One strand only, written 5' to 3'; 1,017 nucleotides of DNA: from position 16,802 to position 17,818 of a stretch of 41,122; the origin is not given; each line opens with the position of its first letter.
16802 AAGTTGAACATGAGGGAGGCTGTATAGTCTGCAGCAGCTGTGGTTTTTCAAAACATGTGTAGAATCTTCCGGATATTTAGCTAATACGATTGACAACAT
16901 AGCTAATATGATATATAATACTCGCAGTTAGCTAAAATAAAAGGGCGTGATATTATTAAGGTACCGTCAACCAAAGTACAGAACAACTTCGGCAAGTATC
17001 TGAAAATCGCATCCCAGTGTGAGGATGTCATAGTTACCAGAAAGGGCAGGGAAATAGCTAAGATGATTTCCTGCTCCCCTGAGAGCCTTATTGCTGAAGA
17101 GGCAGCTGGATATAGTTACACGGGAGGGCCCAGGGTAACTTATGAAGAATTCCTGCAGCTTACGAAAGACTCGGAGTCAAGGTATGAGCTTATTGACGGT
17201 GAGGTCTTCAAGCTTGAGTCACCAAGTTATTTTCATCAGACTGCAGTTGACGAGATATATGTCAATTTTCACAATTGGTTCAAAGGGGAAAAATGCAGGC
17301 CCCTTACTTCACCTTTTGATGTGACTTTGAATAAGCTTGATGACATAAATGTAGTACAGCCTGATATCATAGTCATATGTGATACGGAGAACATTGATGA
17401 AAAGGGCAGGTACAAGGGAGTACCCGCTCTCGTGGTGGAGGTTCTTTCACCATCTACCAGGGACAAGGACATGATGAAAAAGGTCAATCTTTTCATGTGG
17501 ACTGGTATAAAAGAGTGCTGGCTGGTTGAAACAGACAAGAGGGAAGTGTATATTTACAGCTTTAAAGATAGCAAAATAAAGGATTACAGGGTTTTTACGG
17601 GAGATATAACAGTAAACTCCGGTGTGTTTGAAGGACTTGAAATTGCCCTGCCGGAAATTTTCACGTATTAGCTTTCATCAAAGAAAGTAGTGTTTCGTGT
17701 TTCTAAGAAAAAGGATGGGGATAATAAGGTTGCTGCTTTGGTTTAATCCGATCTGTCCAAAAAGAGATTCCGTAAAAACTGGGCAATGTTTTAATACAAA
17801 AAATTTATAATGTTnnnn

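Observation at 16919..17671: Phd/YefM-like antitoxin module fused in frame to a Uma2 (DUF820) nuclease, with no canonical start codon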

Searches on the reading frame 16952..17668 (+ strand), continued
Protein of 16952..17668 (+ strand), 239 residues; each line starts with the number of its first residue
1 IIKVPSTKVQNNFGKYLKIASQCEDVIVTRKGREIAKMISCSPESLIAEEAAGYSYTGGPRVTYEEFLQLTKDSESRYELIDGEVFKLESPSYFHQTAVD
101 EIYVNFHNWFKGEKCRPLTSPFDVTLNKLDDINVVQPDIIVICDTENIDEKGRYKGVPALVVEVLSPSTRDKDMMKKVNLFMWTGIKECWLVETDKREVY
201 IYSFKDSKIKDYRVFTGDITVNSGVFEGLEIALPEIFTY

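Call 33: predict_structure(alignment_id=A1)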
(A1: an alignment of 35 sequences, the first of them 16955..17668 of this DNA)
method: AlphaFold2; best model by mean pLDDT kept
length: 238 residues; sequences in the alignment: 35
mean_pLDDT: 81.9   pTM: 0.72
mean pLDDT of the five models: 81.9, 78.4, 77.0, 75.6, 69.1
residues with pLDDT >= 90: 98; 70-90: 97; 50-70: 35; < 50: 8
segments of 3 or more residues with pLDDT < 50: 47-53
pLDDT, mean of each block of 10 residues (from residue 1): 63 71 74 71 51 56 87 82 79 89 97 89 86 92 81 86 73 83 95 92 94 94 95 87
secondary structure, 60 per line:
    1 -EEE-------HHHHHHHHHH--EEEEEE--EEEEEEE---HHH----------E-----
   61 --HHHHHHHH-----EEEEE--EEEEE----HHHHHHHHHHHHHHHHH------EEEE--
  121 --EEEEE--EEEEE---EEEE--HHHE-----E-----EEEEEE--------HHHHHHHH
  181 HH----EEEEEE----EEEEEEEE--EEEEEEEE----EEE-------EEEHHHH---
elements in order: E2-4 H12-21 E24-29 E32-38 H63-70 E76-80 E83-87 H92-108 E115-118 E123-127 E130-134 E138-141 E159-164 H173-182 E187-192 E197-204 E207-214 E219-221 E229-231 H232-235

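Call 36: fold_search(model_id=the predicted structure, library=pdb)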
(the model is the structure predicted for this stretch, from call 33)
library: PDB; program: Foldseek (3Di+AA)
matches with E <= 10: 502; with E <= 0.001: 9
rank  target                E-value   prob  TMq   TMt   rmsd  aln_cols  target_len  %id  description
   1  6okh_A                1.2e-13  1.00  0.66  0.87   2.5       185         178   28  Structure of an uncharacterized protein from Leptospira borgpetersenii serovar Hardjo-bovis (strain JB197) (released 2019-05-08)
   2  6okh_B                4.1e-13  1.00  0.65  0.87   2.3       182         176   28  Structure of an uncharacterized protein from Leptospira borgpetersenii serovar Hardjo-bovis (strain JB197) (released 2019-05-08)
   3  9y1l_A                3.7e-12  1.00  0.56  0.86   2.3       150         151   25  Crystal Structure of Putative Restriction Endonuclease Domain-Containing Protein from Leptospirillum ferriphilum YSK (released 2025-09-10)
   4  9y1l_B                4.5e-12  1.00  0.57  0.87   2.0       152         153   26  Crystal Structure of Putative Restriction Endonuclease Domain-Containing Protein from Leptospirillum ferriphilum YSK (released 2025-09-10)
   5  3ot2_A                5.3e-10  1.00  0.62  0.80   2.9       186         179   22  Crystal structure of a putative nuclease belonging to DUF820 (Ava_3926) from Anabaena variabilis ATCC 29413 at 1.96 A  (released 2010-10-06)
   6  1wdj_A                1.7e-09  1.00  0.62  0.78   3.4       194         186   17  Crystal structure of TT1808 from Thermus thermophilus HB8 (released 2004-11-17)
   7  1wdj_B                7.0e-07  1.00  0.52  0.78   2.6       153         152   17  Crystal structure of TT1808 from Thermus thermophilus HB8 (released 2004-11-17)
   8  3ijm_A                3.1e-05  1.00  0.36  0.55   5.6       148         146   19  The structure of a restriction endonuclease-like fold superfamily protein from Spirosoma linguale. (released 2009-09-22)
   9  3ijm_B                4.1e-04  1.00  0.35  0.54   5.5       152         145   14  The structure of a restriction endonuclease-like fold superfamily protein from Spirosoma linguale. (released 2009-09-22)
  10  7zrz_CP1              7.1e-02  0.23  0.21  0.23  12.9       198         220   12  Structure of the human tRNA splicing endonuclease defines substrate recognition (released 2023-05-17)
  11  2odk_A                2.3e-01  0.99  0.15  0.57   2.4        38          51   24  Putative prevent-host-death protein from Nitrosomonas europaea (released 2007-01-23)
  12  2odk_B                2.4e-01  1.00  0.15  0.62   2.3        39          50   23  Putative prevent-host-death protein from Nitrosomonas europaea (released 2007-01-23)
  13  3hs2_A                2.6e-01  0.96  0.14  0.48   2.9        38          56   29  Crystal structure of PHD truncated to residue 57 in an orthorhombic space group (released 2010-06-23)
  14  9zng_7                2.7e-01  0.33  0.13  0.12  13.2        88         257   16  Cryo-EM structure of the Methanosarcina acetivorans 70S ribosome in complex with SriD (released 2026-01-28)
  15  6xb3_G                3.5e-01  0.13  0.15  0.16  14.1       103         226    9  Structure of AcNPV poxin in post-reactive state with Gp[2'-5']Ap[3'] (released 2020-11-25)
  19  6jqy_D                4.0e-01  0.96  0.15  0.61   2.6        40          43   18  Crystal structure of N-terminal domain of VapB46 antitoxin from Mycobacterium tuberculosis (released 2020-04-08)
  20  2odk_D                4.2e-01  0.98  0.15  0.57   2.3        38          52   24  Putative prevent-host-death protein from Nitrosomonas europaea (released 2007-01-23)
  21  3hs2_G                4.2e-01  0.93  0.14  0.52   2.9        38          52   29  Crystal structure of PHD truncated to residue 57 in an orthorhombic space group (released 2010-06-23)
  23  6jqy_B                4.5e-01  0.95  0.15  0.63   2.6        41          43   20  Crystal structure of N-terminal domain of VapB46 antitoxin from Mycobacterium tuberculosis (released 2020-04-08)
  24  3hs2_C                4.5e-01  0.92  0.14  0.47   2.8        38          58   29  Crystal structure of PHD truncated to residue 57 in an orthorhombic space group (released 2010-06-23)
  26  6jqy_A                4.8e-01  0.93  0.15  0.60   2.6        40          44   18  Crystal structure of N-terminal domain of VapB46 antitoxin from Mycobacterium tuberculosis (released 2020-04-08)
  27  4zm2_B                5.1e-01  0.91  0.14  0.46   2.8        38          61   29  Antitoxin Phd from phage P1 in complex with its operator DNA inverted repeat in a monoclinic space group (released 2016-04-20)
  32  4zm2_D                5.7e-01  0.90  0.14  0.51   2.8        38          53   29  Antitoxin Phd from phage P1 in complex with its operator DNA inverted repeat in a monoclinic space group (released 2016-04-20)
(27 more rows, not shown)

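Call 38: list_cluster_members(proteins=[P0001, P0016])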
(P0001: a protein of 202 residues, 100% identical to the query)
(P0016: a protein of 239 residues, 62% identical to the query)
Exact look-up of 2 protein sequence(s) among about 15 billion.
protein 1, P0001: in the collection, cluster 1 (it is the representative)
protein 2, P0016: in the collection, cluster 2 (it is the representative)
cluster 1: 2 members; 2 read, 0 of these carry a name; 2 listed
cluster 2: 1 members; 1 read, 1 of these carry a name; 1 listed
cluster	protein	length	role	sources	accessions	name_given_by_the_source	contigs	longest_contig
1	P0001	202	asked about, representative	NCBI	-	-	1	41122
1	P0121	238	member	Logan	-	-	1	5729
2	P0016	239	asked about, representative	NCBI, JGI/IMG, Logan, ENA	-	prevent-host-death family protein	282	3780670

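Call 40: find_encoding_contigs(protein=P0121, flank=3000, max_places=6)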
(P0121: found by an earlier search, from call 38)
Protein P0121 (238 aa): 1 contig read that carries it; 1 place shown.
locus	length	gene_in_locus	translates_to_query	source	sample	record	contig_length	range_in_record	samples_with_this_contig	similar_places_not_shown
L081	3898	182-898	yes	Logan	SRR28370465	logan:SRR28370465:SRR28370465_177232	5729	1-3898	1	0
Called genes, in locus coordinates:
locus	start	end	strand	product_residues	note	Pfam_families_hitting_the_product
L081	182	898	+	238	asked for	PF05685:Uma2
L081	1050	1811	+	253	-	PF00731:AIRC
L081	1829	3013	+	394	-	PF01969:Ni_insertion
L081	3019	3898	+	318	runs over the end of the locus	PF04055:Radical_SAM, PF16199:Radical_SAM_C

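Call 45: find_encoding_contigs(protein=P0016, flank=6000, max_places=5)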
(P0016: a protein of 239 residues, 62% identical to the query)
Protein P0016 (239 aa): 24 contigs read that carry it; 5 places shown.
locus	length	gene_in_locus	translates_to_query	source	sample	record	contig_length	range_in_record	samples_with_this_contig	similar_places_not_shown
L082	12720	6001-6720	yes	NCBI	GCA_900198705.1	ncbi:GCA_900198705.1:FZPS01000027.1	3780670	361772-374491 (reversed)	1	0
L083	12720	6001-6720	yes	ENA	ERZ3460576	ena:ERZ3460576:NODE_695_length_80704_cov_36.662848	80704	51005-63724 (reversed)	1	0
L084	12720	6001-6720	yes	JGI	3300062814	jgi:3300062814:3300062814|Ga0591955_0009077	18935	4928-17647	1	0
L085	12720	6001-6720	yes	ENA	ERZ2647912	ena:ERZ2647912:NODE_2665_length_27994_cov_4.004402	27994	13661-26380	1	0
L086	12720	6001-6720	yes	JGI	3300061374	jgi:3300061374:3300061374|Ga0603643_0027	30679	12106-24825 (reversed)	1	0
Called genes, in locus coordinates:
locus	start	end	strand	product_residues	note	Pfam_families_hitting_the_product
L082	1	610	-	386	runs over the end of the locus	PF04015:DUF362, PF12838:Fer4_7 (faint), PF12797:Fer4_2 (faint), PF12837:Fer4_6 (weak), PF13237:Fer4_10 (weak)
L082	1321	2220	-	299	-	PF04542:Sigma70_r2, PF04539:Sigma70_r3, PF04545:Sigma70_r4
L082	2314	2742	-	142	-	-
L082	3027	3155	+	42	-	-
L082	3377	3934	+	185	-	PF17099:TrpP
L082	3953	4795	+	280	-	PF00005:ABC_tran, PF02463:SMC_N (weak), PF13304:AAA_21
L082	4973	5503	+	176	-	PF00395:SLH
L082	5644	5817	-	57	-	-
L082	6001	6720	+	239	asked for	PF02604:PhdYeFM_antitox, PF05685:Uma2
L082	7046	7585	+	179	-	PF16874:Glyco_hydro_36C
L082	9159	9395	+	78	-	-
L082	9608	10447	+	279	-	PF01048:PNP_UDP_1 (weak)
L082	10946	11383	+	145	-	PF05164:ZapA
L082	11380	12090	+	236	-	-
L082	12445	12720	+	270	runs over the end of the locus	PF02463:SMC_N, PF13175:AAA_15 (weak), PF00005:ABC_tran, PF13304:AAA_21 (weak)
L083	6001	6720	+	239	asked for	PF02604:PhdYeFM_antitox, PF05685:Uma2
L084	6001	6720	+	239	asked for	PF02604:PhdYeFM_antitox, PF05685:Uma2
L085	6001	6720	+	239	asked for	PF02604:PhdYeFM_antitox, PF05685:Uma2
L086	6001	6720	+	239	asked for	PF02604:PhdYeFM_antitox, PF05685:Uma2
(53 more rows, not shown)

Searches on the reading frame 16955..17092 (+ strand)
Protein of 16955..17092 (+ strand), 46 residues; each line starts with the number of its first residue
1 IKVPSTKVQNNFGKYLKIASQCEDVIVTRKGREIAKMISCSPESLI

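Call 62: search_protein_representatives(protein=window:16955-17092:+)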
Query: 46 residues. Proteins with E-value up to 0.001 (for the whole library): 66; up to 1e-10: 6; up to 1e-30: 0. The best 66 are listed.
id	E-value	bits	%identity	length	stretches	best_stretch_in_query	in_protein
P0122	5.6e-17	74.7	35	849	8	8-38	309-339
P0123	5.0e-13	62.6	67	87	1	1-45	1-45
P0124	5.2e-12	59.5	73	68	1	1-41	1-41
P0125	1.0e-11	58.6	79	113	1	1-43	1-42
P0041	3.1e-11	57.1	68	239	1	2-45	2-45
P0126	4.3e-11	56.7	26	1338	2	14-40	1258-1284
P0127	4.3e-09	50.6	55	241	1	2-43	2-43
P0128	9.1e-09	49.6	62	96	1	2-41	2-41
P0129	1.7e-08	48.8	55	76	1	2-43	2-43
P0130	3.6e-08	47.8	62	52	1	2-40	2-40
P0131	3.7e-08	47.7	58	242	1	2-41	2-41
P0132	4.4e-08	47.5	60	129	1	2-41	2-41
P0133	7.4e-08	46.8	74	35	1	1-35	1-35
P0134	1.9e-07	45.5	63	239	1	2-42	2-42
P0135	2.6e-07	45.1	58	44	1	1-40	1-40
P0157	1.4e-04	36.7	49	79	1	4-40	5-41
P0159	1.7e-04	36.5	46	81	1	4-40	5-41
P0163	2.2e-04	36.1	43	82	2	4-38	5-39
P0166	2.4e-04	36.0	50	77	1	3-40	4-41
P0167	2.5e-04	36.0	32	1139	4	3-44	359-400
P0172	3.9e-04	35.4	46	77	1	3-41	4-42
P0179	5.2e-04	35.0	50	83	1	3-40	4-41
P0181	5.6e-04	34.9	45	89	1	3-40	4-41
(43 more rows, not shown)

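Call 64: search_protein_families(library=pfam, proteins=[P0157, P0159, P0163, P0166, P0172, P0179, P0181, P0126, P0167], max_evalue=0.001)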
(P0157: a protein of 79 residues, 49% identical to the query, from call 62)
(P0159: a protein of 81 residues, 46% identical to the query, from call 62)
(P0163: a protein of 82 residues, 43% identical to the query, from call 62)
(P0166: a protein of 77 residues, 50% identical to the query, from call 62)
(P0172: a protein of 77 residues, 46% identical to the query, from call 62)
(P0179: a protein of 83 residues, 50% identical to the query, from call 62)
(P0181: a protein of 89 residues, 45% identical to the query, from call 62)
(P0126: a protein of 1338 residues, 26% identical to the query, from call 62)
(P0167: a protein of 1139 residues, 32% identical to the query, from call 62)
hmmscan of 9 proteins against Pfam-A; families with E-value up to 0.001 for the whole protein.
P0157 (79 aa): 1 family
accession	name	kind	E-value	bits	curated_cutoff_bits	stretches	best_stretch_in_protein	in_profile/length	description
PF02604.26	PhdYeFM_antitox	-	1.6e-08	34.6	29.8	1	1-47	1-48/74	Antitoxin Phd_YefM, type II toxin-antitoxin system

P0159 (81 aa): 1 family
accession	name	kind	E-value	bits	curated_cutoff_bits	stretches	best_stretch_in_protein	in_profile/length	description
PF02604.26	PhdYeFM_antitox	-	1e-09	38.5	29.8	1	1-42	1-43/74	Antitoxin Phd_YefM, type II toxin-antitoxin system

P0163 (82 aa): 1 family
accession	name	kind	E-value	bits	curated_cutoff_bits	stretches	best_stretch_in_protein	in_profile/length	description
PF02604.26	PhdYeFM_antitox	-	1.6e-07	31.4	29.8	1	1-49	1-50/74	Antitoxin Phd_YefM, type II toxin-antitoxin system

P0166 (77 aa): 1 family
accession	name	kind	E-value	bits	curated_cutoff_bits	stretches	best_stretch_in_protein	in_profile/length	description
PF02604.26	PhdYeFM_antitox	-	4e-09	36.6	29.8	1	1-40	1-41/74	Antitoxin Phd_YefM, type II toxin-antitoxin system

P0172 (77 aa): 1 family
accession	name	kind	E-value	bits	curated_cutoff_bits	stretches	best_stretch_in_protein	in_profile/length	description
PF02604.26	PhdYeFM_antitox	-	1.2e-09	38.2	29.8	1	1-48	1-49/74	Antitoxin Phd_YefM, type II toxin-antitoxin system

P0179 (83 aa): 1 family
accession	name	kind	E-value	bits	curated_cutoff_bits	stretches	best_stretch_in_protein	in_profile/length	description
PF02604.26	PhdYeFM_antitox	-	1.4e-10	41.2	29.8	1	1-43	1-44/74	Antitoxin Phd_YefM, type II toxin-antitoxin system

P0181 (89 aa): 1 family
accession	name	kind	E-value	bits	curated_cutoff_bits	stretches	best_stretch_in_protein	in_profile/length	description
PF02604.26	PhdYeFM_antitox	-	1.8e-10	40.9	29.8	1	1-43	1-44/74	Antitoxin Phd_YefM, type II toxin-antitoxin system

P0126 (1338 aa): 4 families
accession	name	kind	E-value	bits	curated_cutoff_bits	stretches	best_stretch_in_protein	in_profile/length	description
PF15184.11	TOM6p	-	4.9e-23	81.1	27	0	8-22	22-36/74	Mitochondrial import receptor subunit TOM6 homolog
PF02306.20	Phage_G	-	3.7e-18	66.3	25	0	216-269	88-141/175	Major spike protein (G protein)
PF03143.23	GTP_EFTU_D3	-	1.1e-06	29.3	27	0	359-383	86-103/106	Elongation factor Tu C-terminal domain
PF18211.6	Csm1_B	-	0.0007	19.9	26.4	0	616-631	31-46/94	Csm1 subunit domain B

P0167 (1139 aa): 14 families
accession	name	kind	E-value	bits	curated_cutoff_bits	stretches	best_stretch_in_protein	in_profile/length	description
PF13426.13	PAS_9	-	1.2e-85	283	27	5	403-502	2-103/103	PAS domain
PF00989.32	PAS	-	3.6e-63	211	22.6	6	648-763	2-113/113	PAS fold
PF08448.16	PAS_4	-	6.8e-56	187.7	23.1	5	399-505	2-110/110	PAS fold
PF08447.18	PAS_3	-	1.5e-45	153.8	25.6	2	538-625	2-88/89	PAS fold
PF13188.13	PAS_8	-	7.2e-28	96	21.8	1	393-445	2-55/65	PAS domain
PF02518.31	HATPase_c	-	1.7e-23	83.6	26.4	1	895-1005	2-109/111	Histidine kinase-, DNA gyrase B-, and HSP90-like ATPase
PF12860.13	PAS_7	-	7.7e-16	58.7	27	1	653-771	1-115/115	PAS fold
PF00512.31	HisKA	-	2e-15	57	26.9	1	772-837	1-65/66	His Kinase A (phospho-acceptor) domain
PF13596.12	PAS_10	-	3.7e-15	56.9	22.1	0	671-763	23-105/106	PAS domain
PF00072.30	Response_reg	-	1.6e-14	54.4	30.2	1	1020-1133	1-110/111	Response regulator receiver domain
PF21370.4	PAS_GdpP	-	2.9e-07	31.2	27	0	38-101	6-67/90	Cyclic-di-AMP phosphodiesterase GdpP-like, PAS domain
PF24820.1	Diguanyl_cycl_sensor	-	6e-07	29.8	28.1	0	404-440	8-44/109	Diguanylate cyclase-like sensor domain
PF16736.11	sCache_like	-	6.6e-06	26.9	27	0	269-319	30-82/117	Single Cache-like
PF14598.12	PAS_11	-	0.00068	20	25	0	547-616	24-90/109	PAS domain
